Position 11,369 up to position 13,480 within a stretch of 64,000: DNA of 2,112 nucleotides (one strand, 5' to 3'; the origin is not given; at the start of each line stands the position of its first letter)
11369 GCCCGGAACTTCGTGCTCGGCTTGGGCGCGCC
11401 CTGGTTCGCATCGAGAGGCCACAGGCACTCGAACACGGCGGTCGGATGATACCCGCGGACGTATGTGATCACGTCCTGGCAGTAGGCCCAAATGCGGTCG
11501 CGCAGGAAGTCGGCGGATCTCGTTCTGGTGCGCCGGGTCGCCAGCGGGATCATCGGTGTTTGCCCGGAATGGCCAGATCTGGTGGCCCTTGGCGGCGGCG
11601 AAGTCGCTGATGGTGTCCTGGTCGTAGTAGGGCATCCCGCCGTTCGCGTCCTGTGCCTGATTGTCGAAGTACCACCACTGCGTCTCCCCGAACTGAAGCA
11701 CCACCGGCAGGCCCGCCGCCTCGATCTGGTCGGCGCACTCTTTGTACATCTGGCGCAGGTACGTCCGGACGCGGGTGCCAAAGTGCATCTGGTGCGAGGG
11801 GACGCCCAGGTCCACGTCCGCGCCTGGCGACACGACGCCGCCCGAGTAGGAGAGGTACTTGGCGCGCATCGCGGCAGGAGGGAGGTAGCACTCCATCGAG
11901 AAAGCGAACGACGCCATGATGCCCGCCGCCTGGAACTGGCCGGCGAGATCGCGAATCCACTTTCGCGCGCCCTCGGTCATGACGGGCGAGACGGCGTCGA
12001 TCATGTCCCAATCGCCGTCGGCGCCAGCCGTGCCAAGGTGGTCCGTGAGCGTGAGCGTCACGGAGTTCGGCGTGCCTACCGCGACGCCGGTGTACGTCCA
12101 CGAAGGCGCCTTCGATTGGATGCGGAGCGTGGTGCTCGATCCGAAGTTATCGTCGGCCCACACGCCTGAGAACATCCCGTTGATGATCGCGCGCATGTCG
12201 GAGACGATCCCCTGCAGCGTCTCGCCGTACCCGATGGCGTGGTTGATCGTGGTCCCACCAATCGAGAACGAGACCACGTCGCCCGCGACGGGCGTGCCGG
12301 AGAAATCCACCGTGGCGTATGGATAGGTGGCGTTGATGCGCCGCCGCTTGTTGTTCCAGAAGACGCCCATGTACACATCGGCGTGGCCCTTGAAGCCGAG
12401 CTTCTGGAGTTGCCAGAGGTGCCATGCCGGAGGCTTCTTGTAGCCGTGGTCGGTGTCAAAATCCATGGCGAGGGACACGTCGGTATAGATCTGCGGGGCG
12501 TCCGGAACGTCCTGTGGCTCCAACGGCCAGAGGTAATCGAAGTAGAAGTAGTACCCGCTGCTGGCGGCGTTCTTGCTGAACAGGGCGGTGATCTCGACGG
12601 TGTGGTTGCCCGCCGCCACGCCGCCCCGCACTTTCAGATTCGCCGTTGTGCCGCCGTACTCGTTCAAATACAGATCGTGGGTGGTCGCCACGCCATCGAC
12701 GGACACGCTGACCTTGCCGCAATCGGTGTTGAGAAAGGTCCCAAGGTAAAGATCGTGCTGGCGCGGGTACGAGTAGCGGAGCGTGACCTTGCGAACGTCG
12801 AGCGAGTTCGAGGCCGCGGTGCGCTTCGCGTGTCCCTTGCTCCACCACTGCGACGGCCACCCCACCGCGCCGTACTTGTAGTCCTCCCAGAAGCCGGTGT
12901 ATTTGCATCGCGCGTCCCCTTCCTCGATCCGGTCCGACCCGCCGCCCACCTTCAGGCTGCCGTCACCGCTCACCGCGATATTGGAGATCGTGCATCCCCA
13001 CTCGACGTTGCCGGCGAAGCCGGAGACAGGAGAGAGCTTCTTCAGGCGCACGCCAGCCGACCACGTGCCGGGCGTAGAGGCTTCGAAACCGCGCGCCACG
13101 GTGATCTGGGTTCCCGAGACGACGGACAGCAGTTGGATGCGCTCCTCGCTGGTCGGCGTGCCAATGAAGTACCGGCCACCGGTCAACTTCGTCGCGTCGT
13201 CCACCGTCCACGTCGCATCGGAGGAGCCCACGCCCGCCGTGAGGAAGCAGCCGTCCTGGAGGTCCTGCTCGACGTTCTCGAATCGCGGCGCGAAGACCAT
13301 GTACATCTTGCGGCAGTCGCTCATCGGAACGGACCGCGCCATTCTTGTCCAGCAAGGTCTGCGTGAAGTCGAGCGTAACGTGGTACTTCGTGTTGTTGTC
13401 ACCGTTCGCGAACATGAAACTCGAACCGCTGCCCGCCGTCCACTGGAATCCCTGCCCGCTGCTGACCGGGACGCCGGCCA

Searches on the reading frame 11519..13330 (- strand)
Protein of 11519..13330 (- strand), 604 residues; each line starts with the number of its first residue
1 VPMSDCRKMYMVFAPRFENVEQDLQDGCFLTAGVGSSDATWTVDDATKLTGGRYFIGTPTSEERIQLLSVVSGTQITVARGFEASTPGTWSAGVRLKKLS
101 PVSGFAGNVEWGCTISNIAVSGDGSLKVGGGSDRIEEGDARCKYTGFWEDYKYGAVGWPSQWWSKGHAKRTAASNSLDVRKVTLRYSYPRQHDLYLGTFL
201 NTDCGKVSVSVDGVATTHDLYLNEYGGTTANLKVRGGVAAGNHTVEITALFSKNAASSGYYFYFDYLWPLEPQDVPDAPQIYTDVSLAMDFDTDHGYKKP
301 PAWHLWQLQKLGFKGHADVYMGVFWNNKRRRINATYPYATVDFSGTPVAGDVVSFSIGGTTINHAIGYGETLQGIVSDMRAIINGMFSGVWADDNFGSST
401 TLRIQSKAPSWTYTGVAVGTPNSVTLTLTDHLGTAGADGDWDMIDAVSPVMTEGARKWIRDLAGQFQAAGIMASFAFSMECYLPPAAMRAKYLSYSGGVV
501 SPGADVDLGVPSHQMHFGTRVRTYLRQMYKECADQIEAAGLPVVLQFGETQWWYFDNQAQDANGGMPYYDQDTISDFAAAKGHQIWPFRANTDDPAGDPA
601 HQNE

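Call 61: search_protein_families(library=phrogs, proteins=[window:11519-13330:-], max_evalue=0.001)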
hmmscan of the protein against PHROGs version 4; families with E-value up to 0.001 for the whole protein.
window:11519-13330:- (604 aa): 1 family
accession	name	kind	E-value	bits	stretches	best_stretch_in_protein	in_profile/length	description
phrog_6040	-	unknown function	3.3e-06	26.4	1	523-593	420-485/923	-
